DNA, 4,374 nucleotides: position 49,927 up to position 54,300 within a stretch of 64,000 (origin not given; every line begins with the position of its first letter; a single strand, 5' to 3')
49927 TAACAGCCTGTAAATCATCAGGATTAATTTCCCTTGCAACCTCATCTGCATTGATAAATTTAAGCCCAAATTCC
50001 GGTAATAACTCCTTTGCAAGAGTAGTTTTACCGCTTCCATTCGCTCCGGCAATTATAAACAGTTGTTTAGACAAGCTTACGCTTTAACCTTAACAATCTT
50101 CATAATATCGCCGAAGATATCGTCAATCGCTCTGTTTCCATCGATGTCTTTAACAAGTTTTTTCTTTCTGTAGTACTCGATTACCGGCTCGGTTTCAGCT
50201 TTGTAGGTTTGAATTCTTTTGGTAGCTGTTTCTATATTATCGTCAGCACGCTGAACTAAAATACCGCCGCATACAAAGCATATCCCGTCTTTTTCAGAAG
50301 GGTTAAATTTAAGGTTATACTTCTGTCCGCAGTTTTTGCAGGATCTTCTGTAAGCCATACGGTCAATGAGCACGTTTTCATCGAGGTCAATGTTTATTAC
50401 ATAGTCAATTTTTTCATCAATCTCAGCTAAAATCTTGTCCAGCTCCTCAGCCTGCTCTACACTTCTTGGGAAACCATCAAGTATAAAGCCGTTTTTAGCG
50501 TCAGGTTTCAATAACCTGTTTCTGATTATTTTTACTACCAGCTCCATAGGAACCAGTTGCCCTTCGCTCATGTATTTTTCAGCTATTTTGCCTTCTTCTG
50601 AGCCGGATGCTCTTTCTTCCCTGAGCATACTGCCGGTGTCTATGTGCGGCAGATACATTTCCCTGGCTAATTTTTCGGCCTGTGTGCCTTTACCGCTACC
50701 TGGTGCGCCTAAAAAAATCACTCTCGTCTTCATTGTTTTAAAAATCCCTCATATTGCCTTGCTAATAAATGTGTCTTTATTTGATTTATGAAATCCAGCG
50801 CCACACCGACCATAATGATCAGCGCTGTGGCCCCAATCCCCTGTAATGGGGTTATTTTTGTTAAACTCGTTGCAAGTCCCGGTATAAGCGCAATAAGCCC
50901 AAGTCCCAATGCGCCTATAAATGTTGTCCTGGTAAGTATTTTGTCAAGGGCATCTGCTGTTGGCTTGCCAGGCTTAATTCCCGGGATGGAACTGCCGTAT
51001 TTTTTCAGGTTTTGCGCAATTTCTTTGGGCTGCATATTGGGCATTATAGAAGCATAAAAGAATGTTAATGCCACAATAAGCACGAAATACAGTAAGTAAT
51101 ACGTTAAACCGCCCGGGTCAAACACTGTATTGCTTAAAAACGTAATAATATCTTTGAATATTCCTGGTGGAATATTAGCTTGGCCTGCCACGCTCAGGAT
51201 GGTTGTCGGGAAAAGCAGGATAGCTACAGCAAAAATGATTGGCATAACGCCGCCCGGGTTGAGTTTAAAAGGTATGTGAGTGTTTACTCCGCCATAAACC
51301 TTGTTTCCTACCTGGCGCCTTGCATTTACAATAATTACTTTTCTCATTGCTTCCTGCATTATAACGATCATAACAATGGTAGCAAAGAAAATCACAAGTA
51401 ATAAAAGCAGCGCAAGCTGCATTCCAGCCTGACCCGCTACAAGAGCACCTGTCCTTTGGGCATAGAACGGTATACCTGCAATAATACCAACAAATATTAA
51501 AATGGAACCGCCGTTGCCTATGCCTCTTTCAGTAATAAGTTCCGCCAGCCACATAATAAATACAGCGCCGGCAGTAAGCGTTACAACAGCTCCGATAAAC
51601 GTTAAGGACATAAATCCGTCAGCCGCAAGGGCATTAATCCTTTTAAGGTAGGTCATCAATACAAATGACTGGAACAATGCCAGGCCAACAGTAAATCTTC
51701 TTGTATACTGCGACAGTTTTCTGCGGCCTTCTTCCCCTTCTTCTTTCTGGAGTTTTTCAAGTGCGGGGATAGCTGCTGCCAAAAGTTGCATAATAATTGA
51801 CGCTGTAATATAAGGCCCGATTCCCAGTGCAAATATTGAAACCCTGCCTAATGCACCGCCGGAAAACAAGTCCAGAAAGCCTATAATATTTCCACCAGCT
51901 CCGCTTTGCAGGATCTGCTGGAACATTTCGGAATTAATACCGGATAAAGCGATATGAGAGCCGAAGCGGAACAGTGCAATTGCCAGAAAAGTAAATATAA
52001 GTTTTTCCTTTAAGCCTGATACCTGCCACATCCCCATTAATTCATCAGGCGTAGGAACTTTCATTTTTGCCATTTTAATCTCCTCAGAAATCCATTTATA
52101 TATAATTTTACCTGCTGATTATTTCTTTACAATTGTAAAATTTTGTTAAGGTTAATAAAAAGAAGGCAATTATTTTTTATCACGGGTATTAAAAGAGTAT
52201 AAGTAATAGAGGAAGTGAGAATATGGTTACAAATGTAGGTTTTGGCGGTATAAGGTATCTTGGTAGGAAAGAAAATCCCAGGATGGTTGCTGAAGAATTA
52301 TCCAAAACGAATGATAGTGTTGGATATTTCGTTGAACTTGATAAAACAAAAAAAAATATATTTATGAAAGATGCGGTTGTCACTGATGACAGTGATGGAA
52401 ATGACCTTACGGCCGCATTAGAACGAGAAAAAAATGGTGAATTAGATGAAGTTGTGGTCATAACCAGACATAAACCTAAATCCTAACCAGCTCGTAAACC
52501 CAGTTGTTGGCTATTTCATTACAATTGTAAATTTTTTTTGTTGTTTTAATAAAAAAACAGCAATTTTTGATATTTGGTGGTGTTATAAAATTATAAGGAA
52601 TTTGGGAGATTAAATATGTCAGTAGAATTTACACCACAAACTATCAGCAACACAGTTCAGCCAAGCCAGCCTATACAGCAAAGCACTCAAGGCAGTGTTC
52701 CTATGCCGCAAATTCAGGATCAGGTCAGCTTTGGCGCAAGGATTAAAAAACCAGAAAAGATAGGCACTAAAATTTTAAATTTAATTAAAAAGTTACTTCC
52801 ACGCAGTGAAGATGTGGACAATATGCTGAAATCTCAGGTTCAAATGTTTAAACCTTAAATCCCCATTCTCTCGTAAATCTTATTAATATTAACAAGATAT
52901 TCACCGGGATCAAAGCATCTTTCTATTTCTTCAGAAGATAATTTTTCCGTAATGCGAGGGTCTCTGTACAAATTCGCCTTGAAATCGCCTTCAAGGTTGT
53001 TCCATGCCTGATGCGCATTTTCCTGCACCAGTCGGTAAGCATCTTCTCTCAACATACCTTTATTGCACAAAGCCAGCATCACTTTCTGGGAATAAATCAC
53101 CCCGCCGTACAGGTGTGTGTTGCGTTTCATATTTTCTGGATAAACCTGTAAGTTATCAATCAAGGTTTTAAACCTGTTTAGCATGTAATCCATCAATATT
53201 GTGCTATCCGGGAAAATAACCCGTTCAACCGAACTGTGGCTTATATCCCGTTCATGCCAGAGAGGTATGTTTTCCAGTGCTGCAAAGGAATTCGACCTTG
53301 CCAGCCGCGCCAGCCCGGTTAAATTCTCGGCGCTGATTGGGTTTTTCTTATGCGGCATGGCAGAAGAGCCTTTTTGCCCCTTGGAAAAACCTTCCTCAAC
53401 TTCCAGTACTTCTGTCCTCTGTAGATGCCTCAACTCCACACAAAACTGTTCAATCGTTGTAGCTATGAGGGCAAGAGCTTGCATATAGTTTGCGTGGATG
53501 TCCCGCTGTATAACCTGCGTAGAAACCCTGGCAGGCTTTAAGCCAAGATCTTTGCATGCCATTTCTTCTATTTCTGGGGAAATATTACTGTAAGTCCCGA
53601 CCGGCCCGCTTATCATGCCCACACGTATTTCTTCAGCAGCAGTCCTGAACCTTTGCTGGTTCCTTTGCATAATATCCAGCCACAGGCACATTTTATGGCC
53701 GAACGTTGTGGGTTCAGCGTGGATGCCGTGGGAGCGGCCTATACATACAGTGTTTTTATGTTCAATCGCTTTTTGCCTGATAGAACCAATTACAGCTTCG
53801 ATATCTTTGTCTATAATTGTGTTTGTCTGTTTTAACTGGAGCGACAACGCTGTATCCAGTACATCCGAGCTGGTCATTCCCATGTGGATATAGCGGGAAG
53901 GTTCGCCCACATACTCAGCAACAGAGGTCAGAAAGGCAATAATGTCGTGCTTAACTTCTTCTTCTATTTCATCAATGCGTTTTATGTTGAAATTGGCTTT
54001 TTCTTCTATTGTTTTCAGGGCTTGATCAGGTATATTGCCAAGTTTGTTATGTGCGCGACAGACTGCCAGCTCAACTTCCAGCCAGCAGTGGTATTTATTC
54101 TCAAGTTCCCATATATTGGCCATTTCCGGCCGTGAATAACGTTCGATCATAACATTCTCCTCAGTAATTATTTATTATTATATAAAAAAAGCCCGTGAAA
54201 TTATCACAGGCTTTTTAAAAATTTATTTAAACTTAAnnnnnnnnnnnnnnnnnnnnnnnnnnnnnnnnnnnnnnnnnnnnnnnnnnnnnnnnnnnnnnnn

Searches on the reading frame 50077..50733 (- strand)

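Call 55: search_protein_families(library=pfam, proteins=[window:50077-50733:-], max_evalue=0.0001)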
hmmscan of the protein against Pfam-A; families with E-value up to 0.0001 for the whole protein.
window:50077-50733:- (218 aa): 4 families
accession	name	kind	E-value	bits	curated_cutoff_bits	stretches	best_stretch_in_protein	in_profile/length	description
PF00406.28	ADK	-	3.1e-53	180.4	26.8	1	8-192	2-150/151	Adenylate kinase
PF13207.12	AAA_17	-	4.6e-29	101.9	27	1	8-130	1-123/136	AAA domain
PF05191.20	ADK_lid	-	6.2e-14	52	26.6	1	129-164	1-36/36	Adenylate kinase, active site lid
PF13238.12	AAA_18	-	5.9e-07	30.4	29.4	1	5-133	1-115/128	AAA domain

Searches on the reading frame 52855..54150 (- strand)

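Call 55: search_protein_families(library=pfam, proteins=[window:52855-54150:-], max_evalue=0.0001)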
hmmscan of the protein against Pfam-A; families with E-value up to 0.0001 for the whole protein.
window:52855-54150:- (431 aa): 2 families
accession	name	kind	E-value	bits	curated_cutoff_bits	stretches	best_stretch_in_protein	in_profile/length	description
PF00206.25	Lyase_1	-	6.4e-58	197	27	1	7-282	7-308/312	Lyase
PF10397.14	ADSL_C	-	1.9e-25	89.4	32.7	1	350-428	1-78/79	Adenylosuccinate lyase C-terminus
